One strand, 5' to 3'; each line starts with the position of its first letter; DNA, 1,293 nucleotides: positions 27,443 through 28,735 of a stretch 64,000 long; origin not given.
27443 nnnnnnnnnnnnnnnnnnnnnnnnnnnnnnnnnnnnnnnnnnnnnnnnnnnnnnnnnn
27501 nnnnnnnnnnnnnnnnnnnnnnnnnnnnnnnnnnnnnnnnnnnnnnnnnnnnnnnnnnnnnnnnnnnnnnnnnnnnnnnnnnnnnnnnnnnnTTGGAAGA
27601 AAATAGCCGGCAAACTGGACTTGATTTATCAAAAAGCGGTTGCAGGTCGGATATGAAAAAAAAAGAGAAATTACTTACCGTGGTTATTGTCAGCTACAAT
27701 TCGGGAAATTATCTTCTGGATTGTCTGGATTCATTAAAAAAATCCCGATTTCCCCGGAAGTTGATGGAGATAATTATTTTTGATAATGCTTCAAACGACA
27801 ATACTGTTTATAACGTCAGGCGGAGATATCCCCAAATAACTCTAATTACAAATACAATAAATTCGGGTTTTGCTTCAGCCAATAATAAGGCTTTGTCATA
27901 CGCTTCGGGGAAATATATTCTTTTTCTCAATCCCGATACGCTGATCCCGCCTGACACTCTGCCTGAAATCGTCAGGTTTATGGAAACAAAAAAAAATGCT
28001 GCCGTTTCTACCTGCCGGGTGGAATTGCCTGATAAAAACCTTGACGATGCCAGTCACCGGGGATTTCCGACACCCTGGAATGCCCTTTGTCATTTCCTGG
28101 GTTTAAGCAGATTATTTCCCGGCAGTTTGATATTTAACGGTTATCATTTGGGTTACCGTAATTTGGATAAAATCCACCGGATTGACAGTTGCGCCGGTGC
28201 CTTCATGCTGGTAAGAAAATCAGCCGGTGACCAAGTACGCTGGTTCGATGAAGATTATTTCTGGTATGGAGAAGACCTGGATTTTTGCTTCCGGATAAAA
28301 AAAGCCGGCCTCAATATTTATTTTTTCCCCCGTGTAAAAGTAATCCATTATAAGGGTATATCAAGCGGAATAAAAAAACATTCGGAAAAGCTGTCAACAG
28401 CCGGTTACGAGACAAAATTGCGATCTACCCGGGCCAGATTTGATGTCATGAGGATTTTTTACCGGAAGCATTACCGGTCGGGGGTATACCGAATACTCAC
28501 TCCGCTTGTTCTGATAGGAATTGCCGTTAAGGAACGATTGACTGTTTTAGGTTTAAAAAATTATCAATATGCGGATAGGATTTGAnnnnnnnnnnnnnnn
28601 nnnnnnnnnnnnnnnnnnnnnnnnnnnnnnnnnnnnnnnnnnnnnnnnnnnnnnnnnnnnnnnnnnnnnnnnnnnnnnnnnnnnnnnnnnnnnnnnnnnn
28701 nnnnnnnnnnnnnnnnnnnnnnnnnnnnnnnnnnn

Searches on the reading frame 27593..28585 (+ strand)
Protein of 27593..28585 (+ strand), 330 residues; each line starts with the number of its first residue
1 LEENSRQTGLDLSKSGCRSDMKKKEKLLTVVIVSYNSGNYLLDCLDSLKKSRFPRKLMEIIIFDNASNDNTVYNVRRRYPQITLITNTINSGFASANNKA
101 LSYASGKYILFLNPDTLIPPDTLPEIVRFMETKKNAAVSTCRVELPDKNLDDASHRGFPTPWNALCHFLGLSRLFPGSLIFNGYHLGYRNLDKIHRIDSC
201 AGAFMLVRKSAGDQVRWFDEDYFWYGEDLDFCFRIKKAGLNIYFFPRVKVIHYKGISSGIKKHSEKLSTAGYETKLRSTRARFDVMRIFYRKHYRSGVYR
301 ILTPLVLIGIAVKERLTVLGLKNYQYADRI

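Call 6: search_protein_families(library=pfam, proteins=[window:27593-28585:+], max_evalue=0.01)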
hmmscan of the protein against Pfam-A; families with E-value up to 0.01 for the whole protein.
window:27593-28585:+ (330 aa): 6 families
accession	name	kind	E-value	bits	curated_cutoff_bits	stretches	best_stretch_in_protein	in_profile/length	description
PF00535.33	Glycos_transf_2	-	2.3e-30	106.2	23.3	1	29-189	1-160/168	Glycosyl transferase family 2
PF13641.12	Glyco_tranf_2_3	-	1.1e-19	71.8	27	1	28-255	3-214/230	Glycosyltransferase like family 2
PF13632.12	Glyco_trans_2_3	-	3.7e-11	43.7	27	1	108-261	1-130/198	Glycosyl transferase family group 2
PF10111.15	Glyco_tranf_2_2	-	3.4e-08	33.8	27.3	1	30-242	2-206/276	Glycosyltransferase like family 2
PF13712.12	Glyco_tranf_2_5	-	1.6e-05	25.1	27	0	192-255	130-192/210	Glycosyltransferase like family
PF02709.20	Glyco_transf_7C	-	0.00043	20.3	23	1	187-247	6-67/78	N-terminal domain of galactosyltransferase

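Call 47: search_protein_families(library=ncbifam, proteins=[window:27593-28585:+], max_evalue=0.00001)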
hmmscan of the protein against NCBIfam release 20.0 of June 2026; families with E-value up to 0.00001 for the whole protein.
window:27593-28585:+ (330 aa): 16 families
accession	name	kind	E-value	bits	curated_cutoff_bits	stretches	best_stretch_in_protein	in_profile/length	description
TIGR03111.1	glyc2_xrt_Gpos1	hypoth_equivalog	8.7e-19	67.6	363.95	1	20-237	43-250/439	TIGR03111 family XrtG-associated glycosyltransferase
TIGR03965.1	mycofact_glyco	equivalog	2e-17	63.2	280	1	24-139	72-188/467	mycofactocin biosynthesis glycosyltransferase MftF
NF047683.1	TeichurnBiosyTuaG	equivalog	1e-15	58.1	400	1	21-139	1-120/252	teichuronic acid biosynthesis protein TuaG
NF041875.1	EPS_EpsD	equivalog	2.4e-15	56.8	370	1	28-146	1-119/325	exopolysaccharide biosynthesis glycosyltransferase EpsD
TIGR03937.1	PgaC_IcaA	equivalog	2.7e-15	56.2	422.3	1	22-138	41-158/407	poly-beta-1,6-N-acetyl-D-glucosamine synthase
NF007482.0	PRK10073.1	equivalog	8.5e-15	54.6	423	1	21-149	1-128/334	glycosyltransferase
NF038302.1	EPS_HpsE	equivalog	1.2e-14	54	300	1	28-143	3-124/307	hormogonium polysaccharide biosynthesis glycosyltransferase HpsE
TIGR01556.1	rhamnosyltran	subfamily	1.8e-12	47.1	200.55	1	42-137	7-106/281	rhamnosyltransferase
TIGR04283.1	glyco_like_mftF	equivalog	8.7e-11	41.8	182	1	28-143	1-109/221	TIGR04283 family arsenosugar biosynthesis glycosyltransferase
TIGR04195.1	S_glycosyl_SunS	equivalog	1.6e-10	40.4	350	1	27-116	58-142/421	SunS family peptide S-glycosyltransferase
NF038299.1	EPS_HpsN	equivalog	3.2e-10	39.5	425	1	28-262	3-230/317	hormogonium polysaccharide biosynthesis glycosyltransferase HpsN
NF050050.1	ProtGlycPglI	equivalog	2.4e-09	37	500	1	27-158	3-136/306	GalNAc(5)-diNAcBac-PP-undecaprenol beta-1,3-glucosyltransferase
NF053739.1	GlytfEpsEBac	equivalog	2.7e-09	36.4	450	1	29-140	4-117/265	glycosyltransferase EpsE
TIGR04440.1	glyco_TIGR04440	domain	7e-09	35.7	70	1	28-152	2-128/215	TIGR00180 family glycosyltransferase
TIGR04242.1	nodulat_NodC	equivalog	1.5e-06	27.5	550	1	28-137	50-163/395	chitooligosaccharide synthase NodC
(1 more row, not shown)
